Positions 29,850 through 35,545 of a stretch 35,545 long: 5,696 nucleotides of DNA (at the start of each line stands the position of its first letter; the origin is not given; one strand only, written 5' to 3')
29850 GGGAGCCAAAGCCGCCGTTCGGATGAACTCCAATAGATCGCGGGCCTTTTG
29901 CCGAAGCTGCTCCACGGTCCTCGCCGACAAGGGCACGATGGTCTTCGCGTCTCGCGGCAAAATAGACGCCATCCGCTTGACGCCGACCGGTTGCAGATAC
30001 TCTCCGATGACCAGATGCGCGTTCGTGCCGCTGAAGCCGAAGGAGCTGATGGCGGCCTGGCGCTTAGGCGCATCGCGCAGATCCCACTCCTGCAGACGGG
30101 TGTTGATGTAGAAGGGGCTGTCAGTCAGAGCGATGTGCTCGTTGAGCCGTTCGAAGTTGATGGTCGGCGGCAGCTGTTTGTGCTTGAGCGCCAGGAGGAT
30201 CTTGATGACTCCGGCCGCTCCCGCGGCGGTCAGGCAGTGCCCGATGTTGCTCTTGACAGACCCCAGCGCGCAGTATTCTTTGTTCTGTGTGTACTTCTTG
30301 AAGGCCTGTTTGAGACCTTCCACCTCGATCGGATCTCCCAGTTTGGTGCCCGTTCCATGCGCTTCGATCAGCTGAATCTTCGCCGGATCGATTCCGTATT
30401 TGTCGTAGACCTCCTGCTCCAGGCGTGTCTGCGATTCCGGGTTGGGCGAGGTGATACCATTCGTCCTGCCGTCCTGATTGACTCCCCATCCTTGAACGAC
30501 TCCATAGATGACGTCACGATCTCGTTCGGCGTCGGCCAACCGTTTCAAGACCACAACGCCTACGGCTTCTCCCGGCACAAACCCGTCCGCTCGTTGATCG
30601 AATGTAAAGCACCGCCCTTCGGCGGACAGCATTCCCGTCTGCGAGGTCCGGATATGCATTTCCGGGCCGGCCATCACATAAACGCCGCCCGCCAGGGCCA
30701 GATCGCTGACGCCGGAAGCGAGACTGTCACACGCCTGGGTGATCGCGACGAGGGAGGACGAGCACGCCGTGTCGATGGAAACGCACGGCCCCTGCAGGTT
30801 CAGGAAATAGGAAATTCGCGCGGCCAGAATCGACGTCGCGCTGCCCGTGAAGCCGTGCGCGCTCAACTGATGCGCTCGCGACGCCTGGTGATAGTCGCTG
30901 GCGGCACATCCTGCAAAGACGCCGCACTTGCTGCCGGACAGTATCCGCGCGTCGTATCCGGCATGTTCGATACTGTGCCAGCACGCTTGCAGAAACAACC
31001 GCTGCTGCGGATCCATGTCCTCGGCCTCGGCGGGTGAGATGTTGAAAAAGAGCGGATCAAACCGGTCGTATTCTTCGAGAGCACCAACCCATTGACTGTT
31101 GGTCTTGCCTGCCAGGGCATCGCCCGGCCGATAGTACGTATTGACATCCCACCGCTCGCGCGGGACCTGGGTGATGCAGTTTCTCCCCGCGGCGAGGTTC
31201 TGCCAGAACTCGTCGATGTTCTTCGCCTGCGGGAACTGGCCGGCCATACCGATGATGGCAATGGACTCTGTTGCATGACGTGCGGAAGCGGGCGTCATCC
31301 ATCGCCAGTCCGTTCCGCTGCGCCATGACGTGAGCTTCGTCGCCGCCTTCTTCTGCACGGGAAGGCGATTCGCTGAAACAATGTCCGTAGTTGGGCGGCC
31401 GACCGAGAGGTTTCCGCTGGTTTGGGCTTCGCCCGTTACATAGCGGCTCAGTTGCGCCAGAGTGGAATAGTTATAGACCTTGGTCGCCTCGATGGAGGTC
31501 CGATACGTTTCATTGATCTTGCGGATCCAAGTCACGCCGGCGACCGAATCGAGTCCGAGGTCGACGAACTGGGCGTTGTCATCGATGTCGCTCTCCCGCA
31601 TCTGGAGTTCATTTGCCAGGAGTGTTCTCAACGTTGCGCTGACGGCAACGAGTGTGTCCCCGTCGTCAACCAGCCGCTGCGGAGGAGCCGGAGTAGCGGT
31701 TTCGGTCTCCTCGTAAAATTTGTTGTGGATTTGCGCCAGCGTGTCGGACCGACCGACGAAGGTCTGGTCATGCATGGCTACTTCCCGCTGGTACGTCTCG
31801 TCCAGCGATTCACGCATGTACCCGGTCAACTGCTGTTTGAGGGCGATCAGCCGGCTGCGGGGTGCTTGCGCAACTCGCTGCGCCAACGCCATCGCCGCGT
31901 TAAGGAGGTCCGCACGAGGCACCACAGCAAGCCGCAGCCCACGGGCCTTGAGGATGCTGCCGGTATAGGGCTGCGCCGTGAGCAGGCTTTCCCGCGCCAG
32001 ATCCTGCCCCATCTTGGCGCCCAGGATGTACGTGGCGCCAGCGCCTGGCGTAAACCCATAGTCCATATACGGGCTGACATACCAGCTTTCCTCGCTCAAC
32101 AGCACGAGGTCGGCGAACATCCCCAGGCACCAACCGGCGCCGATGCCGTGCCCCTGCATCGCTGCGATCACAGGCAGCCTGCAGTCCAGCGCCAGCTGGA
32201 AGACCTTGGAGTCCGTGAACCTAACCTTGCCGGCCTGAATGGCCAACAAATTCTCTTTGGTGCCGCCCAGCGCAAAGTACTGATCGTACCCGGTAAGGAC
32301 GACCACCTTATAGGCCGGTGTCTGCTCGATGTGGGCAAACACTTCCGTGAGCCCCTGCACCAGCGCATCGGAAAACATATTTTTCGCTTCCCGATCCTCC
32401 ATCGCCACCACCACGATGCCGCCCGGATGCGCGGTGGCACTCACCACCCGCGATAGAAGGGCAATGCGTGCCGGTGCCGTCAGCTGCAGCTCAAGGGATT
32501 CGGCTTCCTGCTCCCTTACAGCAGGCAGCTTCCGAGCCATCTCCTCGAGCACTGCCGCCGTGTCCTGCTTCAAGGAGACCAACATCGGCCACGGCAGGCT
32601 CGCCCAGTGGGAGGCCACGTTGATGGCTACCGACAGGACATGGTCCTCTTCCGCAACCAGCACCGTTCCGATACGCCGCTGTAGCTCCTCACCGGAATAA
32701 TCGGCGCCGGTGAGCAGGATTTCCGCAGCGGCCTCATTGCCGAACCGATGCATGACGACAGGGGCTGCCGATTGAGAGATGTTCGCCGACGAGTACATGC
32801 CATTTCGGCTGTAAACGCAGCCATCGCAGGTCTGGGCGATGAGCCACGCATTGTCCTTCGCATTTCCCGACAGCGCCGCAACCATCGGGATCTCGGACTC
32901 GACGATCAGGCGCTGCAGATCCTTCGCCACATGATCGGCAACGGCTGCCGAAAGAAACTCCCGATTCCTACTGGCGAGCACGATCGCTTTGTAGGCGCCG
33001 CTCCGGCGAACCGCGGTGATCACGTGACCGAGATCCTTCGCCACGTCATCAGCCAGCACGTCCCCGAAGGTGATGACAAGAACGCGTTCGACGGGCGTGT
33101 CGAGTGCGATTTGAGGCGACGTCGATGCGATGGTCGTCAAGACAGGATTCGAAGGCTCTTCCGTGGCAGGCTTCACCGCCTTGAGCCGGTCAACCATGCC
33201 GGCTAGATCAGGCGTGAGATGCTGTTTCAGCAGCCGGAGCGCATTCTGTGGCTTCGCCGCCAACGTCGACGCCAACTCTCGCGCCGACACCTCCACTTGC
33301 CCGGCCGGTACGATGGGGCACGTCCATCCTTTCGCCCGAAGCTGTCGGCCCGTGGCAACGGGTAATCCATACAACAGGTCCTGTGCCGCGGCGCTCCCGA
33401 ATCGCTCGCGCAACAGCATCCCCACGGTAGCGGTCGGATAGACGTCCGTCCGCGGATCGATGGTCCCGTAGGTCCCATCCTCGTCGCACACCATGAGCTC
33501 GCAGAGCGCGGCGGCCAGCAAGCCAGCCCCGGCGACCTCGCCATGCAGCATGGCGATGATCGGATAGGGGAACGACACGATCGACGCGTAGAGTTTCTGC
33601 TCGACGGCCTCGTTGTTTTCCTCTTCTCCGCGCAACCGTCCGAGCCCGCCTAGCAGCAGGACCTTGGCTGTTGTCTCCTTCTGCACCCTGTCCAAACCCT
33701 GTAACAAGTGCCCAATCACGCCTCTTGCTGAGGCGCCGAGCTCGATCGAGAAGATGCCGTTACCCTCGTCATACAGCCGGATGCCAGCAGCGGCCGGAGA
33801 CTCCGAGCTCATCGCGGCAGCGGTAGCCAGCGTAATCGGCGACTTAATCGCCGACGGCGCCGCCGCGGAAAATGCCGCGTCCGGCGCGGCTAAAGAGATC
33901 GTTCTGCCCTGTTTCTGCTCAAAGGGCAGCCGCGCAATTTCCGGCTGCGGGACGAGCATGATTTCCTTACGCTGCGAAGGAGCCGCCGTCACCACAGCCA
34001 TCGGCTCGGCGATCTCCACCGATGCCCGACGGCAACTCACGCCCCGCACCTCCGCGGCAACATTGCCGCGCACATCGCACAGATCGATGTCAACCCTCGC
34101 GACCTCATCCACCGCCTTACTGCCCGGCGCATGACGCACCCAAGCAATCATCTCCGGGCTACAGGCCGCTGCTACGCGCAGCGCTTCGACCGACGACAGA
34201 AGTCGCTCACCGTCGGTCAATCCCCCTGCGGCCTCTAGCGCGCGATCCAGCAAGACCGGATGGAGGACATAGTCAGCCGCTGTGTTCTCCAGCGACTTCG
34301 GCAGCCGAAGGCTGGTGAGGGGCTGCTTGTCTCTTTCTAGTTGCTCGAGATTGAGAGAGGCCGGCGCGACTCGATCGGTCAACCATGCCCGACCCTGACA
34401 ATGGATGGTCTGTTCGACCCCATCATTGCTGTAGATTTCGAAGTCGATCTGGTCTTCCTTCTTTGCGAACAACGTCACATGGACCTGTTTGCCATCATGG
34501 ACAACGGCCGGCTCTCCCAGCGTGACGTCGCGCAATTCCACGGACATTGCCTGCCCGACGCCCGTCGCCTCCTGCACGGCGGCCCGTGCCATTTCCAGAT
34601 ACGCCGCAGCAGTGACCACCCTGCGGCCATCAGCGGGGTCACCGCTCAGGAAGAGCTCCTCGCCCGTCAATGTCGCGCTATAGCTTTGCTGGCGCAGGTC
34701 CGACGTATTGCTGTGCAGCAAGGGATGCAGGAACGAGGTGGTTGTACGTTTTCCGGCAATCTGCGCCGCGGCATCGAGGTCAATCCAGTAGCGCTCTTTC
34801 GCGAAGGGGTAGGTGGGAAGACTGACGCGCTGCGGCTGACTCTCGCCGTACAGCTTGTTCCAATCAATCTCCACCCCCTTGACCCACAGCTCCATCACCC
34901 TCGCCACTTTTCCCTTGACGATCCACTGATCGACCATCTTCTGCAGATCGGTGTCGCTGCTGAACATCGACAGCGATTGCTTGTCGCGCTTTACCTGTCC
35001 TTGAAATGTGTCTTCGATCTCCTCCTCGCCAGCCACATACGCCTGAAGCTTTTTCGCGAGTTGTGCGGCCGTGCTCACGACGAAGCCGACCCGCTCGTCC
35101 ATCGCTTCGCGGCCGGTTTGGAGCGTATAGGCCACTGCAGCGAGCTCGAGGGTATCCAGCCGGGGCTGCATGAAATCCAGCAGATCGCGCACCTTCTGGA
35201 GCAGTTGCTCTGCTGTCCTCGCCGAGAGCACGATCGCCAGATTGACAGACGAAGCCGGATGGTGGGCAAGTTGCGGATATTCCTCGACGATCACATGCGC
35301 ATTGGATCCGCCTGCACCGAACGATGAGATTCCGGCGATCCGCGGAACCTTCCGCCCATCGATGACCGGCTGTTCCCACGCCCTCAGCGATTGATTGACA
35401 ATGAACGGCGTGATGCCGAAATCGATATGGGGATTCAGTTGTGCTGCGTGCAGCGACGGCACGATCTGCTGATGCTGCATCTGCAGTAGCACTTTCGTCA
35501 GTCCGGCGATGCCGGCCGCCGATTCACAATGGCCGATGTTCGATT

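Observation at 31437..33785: Three tandem crotonase-fold domains in line with a Trp-flagged ACP: an unusual cis beta-branching module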

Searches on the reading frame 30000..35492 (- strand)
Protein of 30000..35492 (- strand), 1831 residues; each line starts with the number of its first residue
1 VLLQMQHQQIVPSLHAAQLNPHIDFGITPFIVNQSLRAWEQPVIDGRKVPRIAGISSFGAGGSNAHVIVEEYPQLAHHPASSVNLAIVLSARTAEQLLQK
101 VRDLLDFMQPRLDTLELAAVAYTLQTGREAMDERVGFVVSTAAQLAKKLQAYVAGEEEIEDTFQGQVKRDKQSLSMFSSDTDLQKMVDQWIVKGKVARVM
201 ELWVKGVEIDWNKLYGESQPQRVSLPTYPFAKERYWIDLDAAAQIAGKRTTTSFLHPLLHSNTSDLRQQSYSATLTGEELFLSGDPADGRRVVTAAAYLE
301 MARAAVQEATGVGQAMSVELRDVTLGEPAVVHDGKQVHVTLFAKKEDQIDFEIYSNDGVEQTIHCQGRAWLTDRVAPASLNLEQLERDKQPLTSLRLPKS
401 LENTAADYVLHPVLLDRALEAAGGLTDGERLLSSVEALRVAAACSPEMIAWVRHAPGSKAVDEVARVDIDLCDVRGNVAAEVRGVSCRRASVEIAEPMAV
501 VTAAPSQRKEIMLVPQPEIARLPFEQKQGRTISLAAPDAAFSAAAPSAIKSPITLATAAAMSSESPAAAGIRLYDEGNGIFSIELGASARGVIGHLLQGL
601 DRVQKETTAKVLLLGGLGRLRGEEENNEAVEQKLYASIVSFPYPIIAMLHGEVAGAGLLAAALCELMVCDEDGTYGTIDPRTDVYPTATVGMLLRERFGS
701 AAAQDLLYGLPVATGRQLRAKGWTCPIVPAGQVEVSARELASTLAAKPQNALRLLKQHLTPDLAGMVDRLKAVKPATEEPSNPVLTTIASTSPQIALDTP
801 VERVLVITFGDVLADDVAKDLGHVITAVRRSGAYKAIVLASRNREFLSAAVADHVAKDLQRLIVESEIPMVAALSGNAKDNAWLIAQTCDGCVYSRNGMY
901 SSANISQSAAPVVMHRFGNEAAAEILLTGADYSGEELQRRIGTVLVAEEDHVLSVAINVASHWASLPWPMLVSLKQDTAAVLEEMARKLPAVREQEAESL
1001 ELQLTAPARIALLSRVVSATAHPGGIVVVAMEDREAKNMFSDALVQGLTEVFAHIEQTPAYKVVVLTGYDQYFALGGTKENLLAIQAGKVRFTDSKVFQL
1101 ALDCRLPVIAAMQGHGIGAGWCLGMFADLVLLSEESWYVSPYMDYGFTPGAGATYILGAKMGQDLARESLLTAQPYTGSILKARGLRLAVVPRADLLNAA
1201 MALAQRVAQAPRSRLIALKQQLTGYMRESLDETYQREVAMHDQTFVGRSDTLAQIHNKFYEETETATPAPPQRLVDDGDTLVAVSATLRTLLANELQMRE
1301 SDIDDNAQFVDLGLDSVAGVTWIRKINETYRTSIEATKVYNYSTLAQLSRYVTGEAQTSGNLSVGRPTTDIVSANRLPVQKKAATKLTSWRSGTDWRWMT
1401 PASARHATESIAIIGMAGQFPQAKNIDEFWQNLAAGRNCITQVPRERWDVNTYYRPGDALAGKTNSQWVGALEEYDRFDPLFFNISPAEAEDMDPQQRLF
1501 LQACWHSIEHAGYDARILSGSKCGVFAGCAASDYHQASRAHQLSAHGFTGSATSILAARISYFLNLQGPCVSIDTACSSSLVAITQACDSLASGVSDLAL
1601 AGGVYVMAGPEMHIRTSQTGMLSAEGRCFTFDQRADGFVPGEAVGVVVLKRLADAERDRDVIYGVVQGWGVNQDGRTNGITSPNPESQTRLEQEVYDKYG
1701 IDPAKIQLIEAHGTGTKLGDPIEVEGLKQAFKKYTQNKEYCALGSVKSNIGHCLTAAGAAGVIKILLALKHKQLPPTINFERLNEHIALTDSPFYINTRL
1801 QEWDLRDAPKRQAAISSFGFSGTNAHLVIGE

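Call 5: search_protein_families(library=pfam, proteins=[window:30000-35492:-], max_evalue=0.1)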
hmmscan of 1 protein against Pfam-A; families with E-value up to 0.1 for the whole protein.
window:30000-35492:- (1831 aa): 12 families
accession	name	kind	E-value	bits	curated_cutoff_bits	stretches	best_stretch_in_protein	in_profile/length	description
PF00109.32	ketoacyl-synt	-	3.4e-89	299.2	20.8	1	1409-1655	2-252/252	Beta-ketoacyl synthase, N-terminal domain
PF00378.25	ECH_1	-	2.1e-75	253.7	27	3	1024-1246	4-229/251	Enoyl-CoA hydratase/isomerase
PF02801.28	Ketoacyl-synt_C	-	2.2e-44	150.7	20.8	1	1663-1781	1-119/119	Beta-ketoacyl synthase, C-terminal domain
PF21089.3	PKS_DH_N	-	8.3e-21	74.3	27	1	256-355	1-102/103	Polyketide synthase dehydratase domain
PF22336.2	RhiE-like_linker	-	2.3e-19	69.6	27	1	88-156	1-67/67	RhiE-like, KS-MAT linker domain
PF16197.11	KAsynt_C_assoc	-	2e-16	60.8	33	2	20-126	2-101/111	Ketoacyl-synthetase C-terminal extension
PF00550.31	PP-binding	-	2.5e-13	50.5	20.8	1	1287-1352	2-67/67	Phosphopantetheine attachment site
PF16113.10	ECH_2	-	3.5e-13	50.2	27.2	1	1028-1263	3-242/335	Enoyl-CoA hydratase/isomerase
PF22621.2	CurL-like_PKS_C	-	1.4e-12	47.8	27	1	87-149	3-64/64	CurL-like, PKS C-terminal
PF14765.12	PS-DH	-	1e-10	41.8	23.7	1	382-494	40-163/166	Polyketide synthase dehydratase N-terminal domain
PF00108.29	Thiolase_N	-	3.2e-05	23.9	26.4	1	1567-1612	75-120/260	Thiolase, N-terminal domain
PF09012.17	FeoC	-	0.022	15.3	21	1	165-199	13-47/69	FeoC like transcriptional regulator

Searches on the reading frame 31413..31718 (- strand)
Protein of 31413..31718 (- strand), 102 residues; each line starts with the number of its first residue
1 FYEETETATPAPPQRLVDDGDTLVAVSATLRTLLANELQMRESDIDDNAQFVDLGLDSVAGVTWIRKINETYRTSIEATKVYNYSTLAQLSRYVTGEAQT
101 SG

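Call 13: search_protein_families(library=ncbifam, proteins=[window:31413-31718:-], max_evalue=0.01)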
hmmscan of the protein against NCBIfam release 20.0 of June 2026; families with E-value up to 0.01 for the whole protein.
window:31413-31718:- (102 aa): 10 families
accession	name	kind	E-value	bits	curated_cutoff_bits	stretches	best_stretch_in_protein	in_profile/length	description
NF045894.1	PKS_plus_SDR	equivalog_domain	8.9e-07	26.9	1740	1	25-97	1439-1512/1515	type I polyketide synthase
NF002150.0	PRK00982.1-4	subfamily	1.4e-06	28.4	66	1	26-95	6-76/80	acyl carrier protein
NF040607.1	mycolic_Pks13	equivalog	9.5e-05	20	2100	1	28-95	8-75/1680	polyketide synthase Pks13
NF002149.0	PRK00982.1-3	equivalog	0.00011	22.1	106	1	27-97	5-76/78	acyl carrier protein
NF002148.0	PRK00982.1-2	subfamily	0.00014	21.6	71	1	29-95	8-75/79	acyl carrier protein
NF041592.1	carboxyl_red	equivalog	0.00086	17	1300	1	26-99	642-716/1160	carboxylic acid reductase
TIGR00517.1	acyl_carrier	equivalog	0.001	18.9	70.45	1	29-94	7-73/77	acyl carrier protein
NF004533.0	PRK05883.1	equivalog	0.0015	18.4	72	1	21-92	19-91/100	acyl carrier protein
NF003757.0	PRK05350.1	equivalog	0.0052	16.9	65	1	26-82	7-64/83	acyl carrier protein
NF002151.0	PRK00982.1-5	equivalog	0.0055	16.8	92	1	29-95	7-74/78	acyl carrier protein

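Call 51: search_solved_structures(query=window:31413-31670:-, max_evalue=0.001, show_alignments=5)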
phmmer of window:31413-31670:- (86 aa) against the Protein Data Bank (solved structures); distinct sequences matched with E-value up to 0.001: 7.
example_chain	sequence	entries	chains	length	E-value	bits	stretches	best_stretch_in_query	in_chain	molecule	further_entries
2l22_A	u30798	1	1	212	1.1e-18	70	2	13-82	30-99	Mupirocin didomain Acyl Carrier Protein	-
2liu_A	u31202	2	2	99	7.8e-17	64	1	9-79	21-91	CurA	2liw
4ca3_A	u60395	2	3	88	1.8e-12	50.2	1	10-82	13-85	HYBRID POLYKETIDE SYNTHASE-NON RIBOSOMAL PEPTIDE SYNTHETASE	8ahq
5eny_A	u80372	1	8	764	4.1e-11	45.9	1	12-81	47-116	Polyketide synthase PksL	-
2mf4_A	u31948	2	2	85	6.5e-08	35.7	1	13-79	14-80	Hybrid polyketide synthase-non ribosomal peptide synthetase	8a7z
4hkg_A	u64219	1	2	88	6.8e-08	35.7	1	11-83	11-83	Phosphopantetheine attachment site family protein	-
5zk4_C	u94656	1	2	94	0.00091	22.6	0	3-79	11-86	DisA protein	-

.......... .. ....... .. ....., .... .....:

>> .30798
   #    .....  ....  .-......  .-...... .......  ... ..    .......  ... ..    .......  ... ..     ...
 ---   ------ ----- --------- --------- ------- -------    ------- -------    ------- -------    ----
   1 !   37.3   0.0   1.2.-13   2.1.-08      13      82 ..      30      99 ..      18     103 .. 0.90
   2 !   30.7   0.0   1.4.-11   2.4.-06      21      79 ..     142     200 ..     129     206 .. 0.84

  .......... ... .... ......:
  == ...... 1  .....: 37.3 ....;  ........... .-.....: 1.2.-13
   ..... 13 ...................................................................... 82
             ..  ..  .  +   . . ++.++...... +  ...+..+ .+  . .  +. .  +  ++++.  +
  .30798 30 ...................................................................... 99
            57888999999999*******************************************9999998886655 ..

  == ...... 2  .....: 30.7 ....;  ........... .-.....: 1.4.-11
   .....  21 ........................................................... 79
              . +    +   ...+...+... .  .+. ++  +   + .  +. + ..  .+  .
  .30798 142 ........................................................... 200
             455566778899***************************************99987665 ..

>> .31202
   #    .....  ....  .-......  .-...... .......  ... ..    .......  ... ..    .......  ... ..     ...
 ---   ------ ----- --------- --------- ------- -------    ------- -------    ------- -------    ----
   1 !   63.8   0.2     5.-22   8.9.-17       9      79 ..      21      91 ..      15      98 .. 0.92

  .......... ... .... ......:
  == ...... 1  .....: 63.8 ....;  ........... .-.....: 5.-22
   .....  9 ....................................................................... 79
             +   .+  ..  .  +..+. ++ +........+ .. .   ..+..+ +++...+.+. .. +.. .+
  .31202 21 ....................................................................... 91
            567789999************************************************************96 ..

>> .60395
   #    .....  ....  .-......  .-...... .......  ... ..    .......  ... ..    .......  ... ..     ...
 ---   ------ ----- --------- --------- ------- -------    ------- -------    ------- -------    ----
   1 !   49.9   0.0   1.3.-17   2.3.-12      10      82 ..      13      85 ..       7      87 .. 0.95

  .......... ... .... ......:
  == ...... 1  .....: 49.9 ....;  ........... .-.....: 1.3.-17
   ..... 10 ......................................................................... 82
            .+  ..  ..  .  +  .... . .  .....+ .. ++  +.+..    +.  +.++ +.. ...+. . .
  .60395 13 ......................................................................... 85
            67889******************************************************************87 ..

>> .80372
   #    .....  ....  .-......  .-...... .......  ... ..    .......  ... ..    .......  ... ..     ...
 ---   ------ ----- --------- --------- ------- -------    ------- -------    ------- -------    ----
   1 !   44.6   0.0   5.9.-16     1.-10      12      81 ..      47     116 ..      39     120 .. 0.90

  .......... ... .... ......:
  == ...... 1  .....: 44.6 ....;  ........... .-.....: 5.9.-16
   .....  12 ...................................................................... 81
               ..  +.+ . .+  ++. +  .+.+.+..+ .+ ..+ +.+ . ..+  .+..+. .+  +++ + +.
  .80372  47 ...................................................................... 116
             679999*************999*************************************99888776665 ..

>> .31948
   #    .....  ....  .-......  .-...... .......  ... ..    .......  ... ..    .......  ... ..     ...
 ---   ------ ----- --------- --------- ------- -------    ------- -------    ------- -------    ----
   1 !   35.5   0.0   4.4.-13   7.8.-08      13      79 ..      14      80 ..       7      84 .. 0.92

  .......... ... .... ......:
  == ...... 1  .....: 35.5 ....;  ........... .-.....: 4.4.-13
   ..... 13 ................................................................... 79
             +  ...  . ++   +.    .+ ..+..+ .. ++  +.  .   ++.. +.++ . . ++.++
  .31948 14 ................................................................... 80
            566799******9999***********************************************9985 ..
